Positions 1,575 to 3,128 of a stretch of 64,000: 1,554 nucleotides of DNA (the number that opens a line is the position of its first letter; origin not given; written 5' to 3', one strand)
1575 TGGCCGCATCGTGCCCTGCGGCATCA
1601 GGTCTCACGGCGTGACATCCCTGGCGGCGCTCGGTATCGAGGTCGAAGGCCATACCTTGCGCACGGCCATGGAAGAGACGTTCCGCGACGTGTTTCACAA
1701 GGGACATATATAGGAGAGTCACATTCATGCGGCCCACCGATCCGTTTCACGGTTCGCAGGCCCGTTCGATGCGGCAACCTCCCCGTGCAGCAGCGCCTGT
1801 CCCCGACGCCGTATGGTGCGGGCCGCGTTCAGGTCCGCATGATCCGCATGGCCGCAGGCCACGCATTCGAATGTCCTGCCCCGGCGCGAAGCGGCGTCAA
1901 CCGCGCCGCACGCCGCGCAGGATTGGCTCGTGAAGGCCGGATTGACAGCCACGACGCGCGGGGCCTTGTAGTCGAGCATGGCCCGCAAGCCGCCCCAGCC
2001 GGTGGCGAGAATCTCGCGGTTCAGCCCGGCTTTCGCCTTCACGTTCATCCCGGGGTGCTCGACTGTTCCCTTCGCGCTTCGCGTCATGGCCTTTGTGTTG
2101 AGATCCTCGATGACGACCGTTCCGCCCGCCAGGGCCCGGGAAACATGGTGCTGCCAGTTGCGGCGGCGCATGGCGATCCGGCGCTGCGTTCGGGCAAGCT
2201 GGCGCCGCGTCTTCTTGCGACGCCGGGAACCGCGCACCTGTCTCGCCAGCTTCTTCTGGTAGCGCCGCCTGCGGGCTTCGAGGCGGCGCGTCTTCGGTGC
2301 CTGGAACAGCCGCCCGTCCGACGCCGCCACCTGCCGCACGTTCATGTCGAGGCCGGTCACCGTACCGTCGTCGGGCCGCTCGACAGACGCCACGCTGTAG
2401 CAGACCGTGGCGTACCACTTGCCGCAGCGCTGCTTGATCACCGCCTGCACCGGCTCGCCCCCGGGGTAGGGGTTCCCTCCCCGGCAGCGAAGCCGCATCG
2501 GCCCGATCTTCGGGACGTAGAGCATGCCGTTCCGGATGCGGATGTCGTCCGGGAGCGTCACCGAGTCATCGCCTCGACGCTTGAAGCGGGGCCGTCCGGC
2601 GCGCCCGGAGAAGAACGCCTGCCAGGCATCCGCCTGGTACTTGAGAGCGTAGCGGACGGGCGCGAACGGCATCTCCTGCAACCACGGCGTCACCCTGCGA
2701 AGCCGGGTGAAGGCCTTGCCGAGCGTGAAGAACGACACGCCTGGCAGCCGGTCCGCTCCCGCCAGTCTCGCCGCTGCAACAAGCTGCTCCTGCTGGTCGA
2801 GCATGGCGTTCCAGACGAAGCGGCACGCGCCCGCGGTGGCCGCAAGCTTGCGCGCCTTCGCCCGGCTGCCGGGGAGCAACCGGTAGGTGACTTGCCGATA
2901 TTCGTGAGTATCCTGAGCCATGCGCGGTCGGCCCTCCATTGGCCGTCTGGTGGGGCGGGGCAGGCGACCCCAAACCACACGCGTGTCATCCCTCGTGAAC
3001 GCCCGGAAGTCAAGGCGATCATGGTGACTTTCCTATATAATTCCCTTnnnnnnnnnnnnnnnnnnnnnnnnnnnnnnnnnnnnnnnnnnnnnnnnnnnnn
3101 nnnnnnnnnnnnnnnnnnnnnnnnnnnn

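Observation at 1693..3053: TnpB-only insertion sequence with terminal inverted repeats and an 8-bp direct duplication, an atypical architecture for an IS200/IS605-type element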

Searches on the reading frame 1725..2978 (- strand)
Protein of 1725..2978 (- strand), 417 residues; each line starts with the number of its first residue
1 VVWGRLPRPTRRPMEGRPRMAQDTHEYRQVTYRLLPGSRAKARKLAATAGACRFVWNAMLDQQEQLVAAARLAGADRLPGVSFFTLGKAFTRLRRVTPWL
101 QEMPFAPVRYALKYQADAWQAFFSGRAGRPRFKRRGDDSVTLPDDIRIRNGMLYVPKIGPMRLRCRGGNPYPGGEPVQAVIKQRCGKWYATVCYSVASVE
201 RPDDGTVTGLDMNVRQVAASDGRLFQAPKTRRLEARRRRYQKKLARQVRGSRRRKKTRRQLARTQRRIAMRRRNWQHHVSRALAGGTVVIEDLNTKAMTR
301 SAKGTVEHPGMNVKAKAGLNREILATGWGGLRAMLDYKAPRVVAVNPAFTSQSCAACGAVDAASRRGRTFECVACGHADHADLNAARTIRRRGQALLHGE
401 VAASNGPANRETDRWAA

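Call 4: search_protein_families(library=pfam, proteins=[window:1725-2978:-], max_evalue=0.01)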
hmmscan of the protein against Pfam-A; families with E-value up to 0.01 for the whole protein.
window:1725-2978:- (417 aa): 3 families
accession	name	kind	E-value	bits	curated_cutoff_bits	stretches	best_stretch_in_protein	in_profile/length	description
PF07282.18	Cas12f1-like_TNB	-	4.1e-17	62.5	26.3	1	328-389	1-60/60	Cas12f1-like, TNB domain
PF01385.25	OrfB_IS605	-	2.7e-11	44.2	30.5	1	192-301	2-119/120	Probable transposase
PF12323.14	HTH_OrfB_IS605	-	2.4e-07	30.6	21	1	30-67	6-42/47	Helix-turn-helix domain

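Call 8: find_related_loci(query=window:1728-2921:-, collection=genome_contigs, flank=3000)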
Query window:1728-2921:- (398 aa) in genome_contigs; peptide patterns used: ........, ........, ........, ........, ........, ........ (x = any residue, [..] = any of these).
260 stretches matched a pattern; 163 encode a relative of the query (tblastn E <= 1e-3); the best 80 are kept; 80 distinct loci.
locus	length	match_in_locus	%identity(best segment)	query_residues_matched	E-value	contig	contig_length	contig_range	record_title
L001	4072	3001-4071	81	1-398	0e+0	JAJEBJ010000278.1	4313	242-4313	MAG: Alphaproteobacteria bacterium isolate jk18x9bins.14 k141_179843, whole genome shotgun sequence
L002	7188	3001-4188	74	1-395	0e+0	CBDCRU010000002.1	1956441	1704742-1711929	MAG: Alphaproteobacteria bacterium isolate 004192cc-7be1-4318-a486-98437b1b10df genome assembly, contig: contig_2, whole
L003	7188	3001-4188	73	1-395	0e+0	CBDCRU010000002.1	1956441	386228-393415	MAG: Alphaproteobacteria bacterium isolate 004192cc-7be1-4318-a486-98437b1b10df genome assembly, contig: contig_2, whole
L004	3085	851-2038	76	1-395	0e+0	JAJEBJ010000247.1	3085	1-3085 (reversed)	MAG: Alphaproteobacteria bacterium isolate jk18x9bins.14 k141_343304, whole genome shotgun sequence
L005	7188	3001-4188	75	1-395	0e+0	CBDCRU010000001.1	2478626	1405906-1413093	MAG: Alphaproteobacteria bacterium isolate 004192cc-7be1-4318-a486-98437b1b10df genome assembly, contig: contig_1, whole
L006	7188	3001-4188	75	1-395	0e+0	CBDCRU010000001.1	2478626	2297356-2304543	MAG: Alphaproteobacteria bacterium isolate 004192cc-7be1-4318-a486-98437b1b10df genome assembly, contig: contig_1, whole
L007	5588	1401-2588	76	1-395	0e+0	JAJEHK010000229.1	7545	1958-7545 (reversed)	MAG: Alphaproteobacteria bacterium isolate p16x60bins.4 k141_536216, whole genome shotgun sequence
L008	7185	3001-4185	73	1-395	2e-178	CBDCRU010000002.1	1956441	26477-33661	MAG: Alphaproteobacteria bacterium isolate 004192cc-7be1-4318-a486-98437b1b10df genome assembly, contig: contig_2, whole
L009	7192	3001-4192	91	1-398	0e+0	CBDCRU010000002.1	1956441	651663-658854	MAG: Alphaproteobacteria bacterium isolate 004192cc-7be1-4318-a486-98437b1b10df genome assembly, contig: contig_2, whole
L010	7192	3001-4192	91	1-398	0e+0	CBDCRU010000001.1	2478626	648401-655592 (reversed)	MAG: Alphaproteobacteria bacterium isolate 004192cc-7be1-4318-a486-98437b1b10df genome assembly, contig: contig_1, whole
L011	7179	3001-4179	70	7-395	9e-163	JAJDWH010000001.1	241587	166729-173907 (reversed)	MAG: Alphaproteobacteria bacterium isolate jk18x25bins.17 k141_577914, whole genome shotgun sequence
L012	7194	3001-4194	70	2-395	3e-162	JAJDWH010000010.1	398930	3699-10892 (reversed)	MAG: Alphaproteobacteria bacterium isolate jk18x25bins.17 k141_721254, whole genome shotgun sequence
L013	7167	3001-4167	66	4-395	6e-156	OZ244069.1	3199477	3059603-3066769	MAG: Alphaproteobacteria bacterium isolate 8f885127-8d95-419b-9706-120b568c44fe genome assembly, chromosome: 1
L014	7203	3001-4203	56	3-395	3e-138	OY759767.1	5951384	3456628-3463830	MAG: Paracoccaceae bacterium isolate 316162c6-927f-40e2-b83c-ebe45102abf5 genome assembly, chromosome: 1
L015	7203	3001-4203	56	3-395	7e-137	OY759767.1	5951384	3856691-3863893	MAG: Paracoccaceae bacterium isolate 316162c6-927f-40e2-b83c-ebe45102abf5 genome assembly, chromosome: 1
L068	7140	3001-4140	47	8-374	3e-107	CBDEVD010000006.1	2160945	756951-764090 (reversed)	MAG: Arenicellales bacterium isolate 024ae31b-b524-480c-aba5-61ed3f32f6b3 genome assembly, contig: contig_6, whole genom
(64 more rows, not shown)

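Call 9: find_homologous_proteins(query=window:1728-2921:-, max_evalue=1e-20)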
Query window:1728-2921:- (398 aa): 1072 proteins with E <= 1e-20 among 8000 candidates; the best 120 are listed.
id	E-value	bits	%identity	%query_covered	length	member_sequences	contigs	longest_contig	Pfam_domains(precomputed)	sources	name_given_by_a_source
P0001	1.8e-264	895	100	100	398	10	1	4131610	PF12323.15,PF01385.26,PF07282.19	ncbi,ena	-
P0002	2.1e-244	829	93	100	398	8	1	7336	PF12323.15,PF01385.26,PF07282.19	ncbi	-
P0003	8.1e-200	682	77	99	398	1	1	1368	PF12323.15,PF01385.26,PF07282.19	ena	-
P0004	1.1e-194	665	75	99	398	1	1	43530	PF12323.15,PF01385.26,PF07282.19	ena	-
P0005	2.1e-193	661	76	99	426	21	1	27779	PF12323.15,PF01385.26,PF07282.19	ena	-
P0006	3.8e-191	654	76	98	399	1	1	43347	PF12323.15,PF01385.26,PF07282.19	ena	-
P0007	1.3e-185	635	75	98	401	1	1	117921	PF12323.15,PF01385.26,PF07282.19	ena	-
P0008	5.4e-185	633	73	99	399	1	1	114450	PF12323.15,PF01385.26,PF07282.19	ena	-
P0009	4.6e-181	621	71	99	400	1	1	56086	PF12323.15,PF01385.26,PF07282.19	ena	-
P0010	9.6e-181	619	71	99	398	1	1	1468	PF12323.15,PF01385.26,PF07282.19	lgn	-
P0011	1.0e-180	619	72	98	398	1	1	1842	PF12323.15,PF01385.26,PF07282.19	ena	-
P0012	1.0e-178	613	71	98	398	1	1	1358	PF12323.15,PF01385.26,PF07282.19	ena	-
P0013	3.3e-178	611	72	97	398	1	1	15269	PF12323.15,PF01385.26,PF07282.19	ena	-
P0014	1.3e-177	609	71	98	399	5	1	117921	PF12323.15,PF01385.26,PF07282.19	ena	-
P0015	7.5e-177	607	70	99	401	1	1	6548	PF12323.15,PF01385.26,PF07282.19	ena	-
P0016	4.0e-176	604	69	99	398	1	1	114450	PF01385.26,PF07282.19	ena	-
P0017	8.1e-175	600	71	98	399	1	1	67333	PF12323.15,PF01385.26,PF07282.19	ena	-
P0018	7.6e-173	593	69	98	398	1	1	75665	PF12323.15,PF01385.26,PF07282.19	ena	-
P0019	1.0e-172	593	71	99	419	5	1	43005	PF12323.15,PF01385.26,PF07282.19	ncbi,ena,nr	ncbi:MAG: transposase [Rhodospirillales bacterium]|nr:transposase [Rhodospirillales bacterium]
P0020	1.5e-172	593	71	99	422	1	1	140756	PF01385.26,PF07282.19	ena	-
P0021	7.0e-172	590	71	99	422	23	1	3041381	PF01385.26,PF07282.19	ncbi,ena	-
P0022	8.7e-172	590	68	98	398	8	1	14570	PF12323.15,PF01385.26,PF07282.19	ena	-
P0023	1.8e-171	589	70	98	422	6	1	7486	PF01385.26,PF07282.19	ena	-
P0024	1.6e-170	586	70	98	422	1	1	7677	PF01385.26,PF07282.19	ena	-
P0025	1.3e-169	583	70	98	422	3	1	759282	PF01385.26,PF07282.19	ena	-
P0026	3.9e-169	581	70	98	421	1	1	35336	PF12323.15,PF01385.26,PF07282.19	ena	-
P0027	1.9e-168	579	68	99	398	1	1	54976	PF12323.15,PF01385.26,PF07282.19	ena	-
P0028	2.0e-168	579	69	98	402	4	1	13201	PF01385.26,PF07282.19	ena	-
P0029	2.3e-168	579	69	98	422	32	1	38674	PF01385.26,PF07282.19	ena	-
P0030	1.7e-167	576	69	99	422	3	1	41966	PF01385.26,PF07282.19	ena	-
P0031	2.2e-167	575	67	99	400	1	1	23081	PF12323.15,PF01385.26,PF07282.19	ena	-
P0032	4.4e-166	571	69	99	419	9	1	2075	PF01385.26,PF07282.19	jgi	-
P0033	4.5e-166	571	67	98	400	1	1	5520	PF12323.15,PF01385.26,PF07282.19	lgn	-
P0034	6.3e-166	571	68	97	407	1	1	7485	PF12323.15,PF01385.26,PF07282.19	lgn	-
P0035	2.0e-165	569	70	96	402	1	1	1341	PF12323.15,PF01385.26,PF07282.19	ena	-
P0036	4.2e-164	565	68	98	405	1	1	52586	PF01385.26,PF07282.19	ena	-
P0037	6.0e-164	564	68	98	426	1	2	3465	PF12323.15,PF01385.26,PF07282.19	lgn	-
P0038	4.9e-163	561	68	98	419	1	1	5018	PF01385.26,PF07282.19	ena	-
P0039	3.1e-162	559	66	99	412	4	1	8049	PF01385.26,PF07282.19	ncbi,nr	ncbi:MAG: transposase [Rhodospirillales bacterium]|nr:transposase [Rhodospirillales bacterium]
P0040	5.6e-162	558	70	93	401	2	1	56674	PF12323.15,PF01385.26,PF07282.19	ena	-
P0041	1.1e-157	544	72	86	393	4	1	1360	PF01385.26,PF07282.19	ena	-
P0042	1.5e-157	543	65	97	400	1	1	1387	PF12323.15,PF01385.26,PF07282.19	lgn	-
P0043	3.7e-157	542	64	98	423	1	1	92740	PF01385.26,PF07282.19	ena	-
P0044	3.9e-157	542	65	98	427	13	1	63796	PF01385.26,PF07282.19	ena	-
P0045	2.3e-156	539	64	98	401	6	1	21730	PF12323.15,PF01385.26,PF07282.19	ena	-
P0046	3.7e-156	539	66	99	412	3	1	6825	PF12323.15,PF01385.26,PF07282.19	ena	-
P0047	3.9e-155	535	67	97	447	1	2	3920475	PF12323.15,PF01385.26,PF07282.19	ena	-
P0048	6.1e-155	535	64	98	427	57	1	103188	PF01385.26,PF07282.19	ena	-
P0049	1.1e-154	534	63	98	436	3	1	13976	PF01385.26,PF07282.19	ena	-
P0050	7.1e-154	531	64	98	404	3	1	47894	PF12323.15,PF01385.26,PF07282.19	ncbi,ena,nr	ncbi:MAG: transposase [bacterium]|nr:transposase [bacterium]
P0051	2.5e-153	529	64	98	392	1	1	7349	PF12323.15,PF01385.26,PF07282.19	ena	-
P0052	2.5e-153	529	64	98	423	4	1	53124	PF12323.15,PF01385.26,PF07282.19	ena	-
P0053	3.0e-153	529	66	99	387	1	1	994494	PF12323.15,PF01385.26,PF07282.19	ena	-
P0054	3.4e-153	529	64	98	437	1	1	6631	PF12323.15,PF01385.26,PF07282.19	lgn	-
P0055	4.3e-153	528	64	98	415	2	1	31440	PF01385.26,PF07282.19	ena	-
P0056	2.2e-152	526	63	96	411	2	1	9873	PF12323.15,PF01385.26,PF07282.19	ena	-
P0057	5.1e-151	522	65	91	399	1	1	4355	PF01385.26,PF07282.19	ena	-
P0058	2.3e-150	520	65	98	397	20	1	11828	PF07282.19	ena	-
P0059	4.4e-149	515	62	98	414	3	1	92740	PF01385.26,PF07282.19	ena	-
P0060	4.8e-149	515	63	98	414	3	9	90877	PF01385.26,PF07282.19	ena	-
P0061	1.0e-148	514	63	98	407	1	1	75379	PF12323.15,PF01385.26,PF07282.19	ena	-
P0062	5.2e-148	512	61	98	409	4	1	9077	PF12323.15,PF01385.26,PF07282.19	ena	-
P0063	6.6e-148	511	62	98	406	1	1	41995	PF01385.26,PF07282.19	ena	-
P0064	1.1e-145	504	78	77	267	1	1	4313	PF12323.15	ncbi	-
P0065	1.5e-145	504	62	98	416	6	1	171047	PF01385.26,PF07282.19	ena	-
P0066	5.2e-143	495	62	97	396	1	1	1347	PF12323.15,PF01385.26,PF07282.19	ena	-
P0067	2.6e-140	486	61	98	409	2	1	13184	PF07282.19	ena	-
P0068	9.1e-140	485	61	95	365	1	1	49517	PF01385.26,PF07282.19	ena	-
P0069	9.0e-139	481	58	99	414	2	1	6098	PF12323.15,PF01385.26,PF07282.19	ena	-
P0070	9.2e-139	481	60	94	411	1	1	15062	PF12323.15,PF01385.26,PF07282.19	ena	-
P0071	1.5e-138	481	62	90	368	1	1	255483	PF01385.26,PF07282.19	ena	-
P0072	3.1e-138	480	60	94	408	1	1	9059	PF12323.15,PF01385.26,PF07282.19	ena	-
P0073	4.1e-138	479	56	99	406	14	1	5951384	PF12323.15,PF01385.26,PF07282.19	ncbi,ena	-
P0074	6.4e-138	479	56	99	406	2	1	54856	PF01385.26,PF07282.19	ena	-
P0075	1.0e-137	478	58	96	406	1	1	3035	PF12323.15,PF01385.26,PF07282.19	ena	-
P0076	1.1e-137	478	56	99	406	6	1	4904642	PF12323.15,PF01385.26,PF07282.19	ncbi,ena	-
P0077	1.8e-137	477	61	92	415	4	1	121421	PF12323.15,PF01385.26,PF07282.19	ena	-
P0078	1.6e-136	474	56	99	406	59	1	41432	PF01385.26,PF07282.19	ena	-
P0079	4.1e-136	473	59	91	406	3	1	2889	PF12323.15,PF01385.26,PF07282.19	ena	-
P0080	4.5e-136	472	60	92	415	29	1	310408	PF12323.15,PF01385.26,PF07282.19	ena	-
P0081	8.6e-136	472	56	99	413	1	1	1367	PF12323.15,PF01385.26,PF07282.19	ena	-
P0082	3.3e-135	470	58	95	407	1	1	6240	PF12323.15,PF01385.26,PF07282.19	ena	-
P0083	6.2e-135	469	55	99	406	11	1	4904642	PF12323.15,PF01385.26,PF07282.19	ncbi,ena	-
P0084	2.8e-134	467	60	91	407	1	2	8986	PF12323.15,PF01385.26,PF07282.19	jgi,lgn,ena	-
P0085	9.0e-134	465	59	94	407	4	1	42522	PF12323.15,PF01385.26,PF07282.19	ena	-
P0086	1.3e-133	464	61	91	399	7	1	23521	PF12323.15,PF01385.26,PF07282.19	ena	-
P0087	1.5e-133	464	56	98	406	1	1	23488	PF12323.15,PF01385.26,PF07282.19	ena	-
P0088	2.4e-133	463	57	98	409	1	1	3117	PF12323.15,PF01385.26,PF07282.19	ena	-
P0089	8.5e-133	462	63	86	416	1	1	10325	PF01385.26,PF07282.19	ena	-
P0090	1.0e-132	461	55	99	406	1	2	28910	PF01385.26,PF07282.19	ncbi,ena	-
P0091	2.2e-132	460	60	94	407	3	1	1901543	PF12323.15,PF01385.26,PF07282.19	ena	-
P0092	2.3e-132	460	56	99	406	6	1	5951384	PF12323.15,PF01385.26,PF07282.19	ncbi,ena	-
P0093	3.1e-132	460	59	91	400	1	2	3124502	PF12323.15,PF01385.26,PF07282.19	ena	-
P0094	1.2e-131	458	62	89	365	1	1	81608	PF01385.26,PF07282.19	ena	-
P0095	3.4e-131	456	60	91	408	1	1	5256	PF12323.15,PF01385.26,PF07282.19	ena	-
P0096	4.6e-131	456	70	77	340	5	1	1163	PF01385.26,PF07282.19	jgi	-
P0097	1.3e-130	454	57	93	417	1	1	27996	PF12323.15,PF01385.26,PF07282.19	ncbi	-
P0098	4.2e-130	453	57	99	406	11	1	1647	PF12323.15,PF01385.26,PF07282.19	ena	-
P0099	5.2e-130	452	58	93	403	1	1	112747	PF12323.15,PF01385.26,PF07282.19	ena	-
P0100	5.3e-130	452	56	92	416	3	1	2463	PF12323.15,PF01385.26,PF07282.19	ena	-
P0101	9.5e-130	452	56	99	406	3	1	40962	PF12323.15,PF01385.26,PF07282.19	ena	-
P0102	9.7e-130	452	58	94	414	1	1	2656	PF12323.15,PF01385.26,PF07282.19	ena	-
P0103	1.0e-129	451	61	91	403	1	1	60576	PF12323.15,PF01385.26,PF07282.19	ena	-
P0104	1.4e-129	451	57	99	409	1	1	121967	PF12323.15,PF01385.26,PF07282.19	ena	-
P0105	1.8e-129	451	57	92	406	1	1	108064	PF12323.15,PF01385.26,PF07282.19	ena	-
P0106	2.7e-129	450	54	99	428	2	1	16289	PF12323.15,PF01385.26,PF07282.19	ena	-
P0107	2.8e-129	450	61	91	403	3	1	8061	PF12323.15,PF01385.26,PF07282.19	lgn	-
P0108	3.0e-129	450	58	91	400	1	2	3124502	PF01385.26,PF07282.19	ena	-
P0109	4.8e-129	449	60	91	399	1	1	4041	PF12323.15,PF01385.26,PF07282.19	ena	-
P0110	1.7e-128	448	55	99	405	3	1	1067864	PF01385.26,PF07282.19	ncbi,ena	-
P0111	2.7e-128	447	59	91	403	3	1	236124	PF12323.15,PF01385.26,PF07282.19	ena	-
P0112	7.8e-128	445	56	93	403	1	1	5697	PF12323.15,PF01385.26,PF07282.19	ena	-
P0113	2.4e-127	444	55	99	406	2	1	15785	PF01385.26,PF07282.19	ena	-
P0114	5.5e-127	443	56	93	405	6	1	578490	PF01385.26,PF07282.19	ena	-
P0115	7.0e-127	442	57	97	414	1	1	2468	PF12323.15,PF01385.26,PF07282.19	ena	-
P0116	1.7e-126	441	57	92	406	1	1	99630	PF12323.15,PF01385.26,PF07282.19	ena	-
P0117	3.9e-126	440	56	96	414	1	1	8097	PF01385.26,PF07282.19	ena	-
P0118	4.2e-126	440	56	94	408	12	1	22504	PF01385.26,PF07282.19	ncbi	-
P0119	6.9e-126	439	54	98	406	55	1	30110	PF12323.15,PF01385.26,PF07282.19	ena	-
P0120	8.0e-126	439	57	91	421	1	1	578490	PF12323.15,PF01385.26,PF07282.19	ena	-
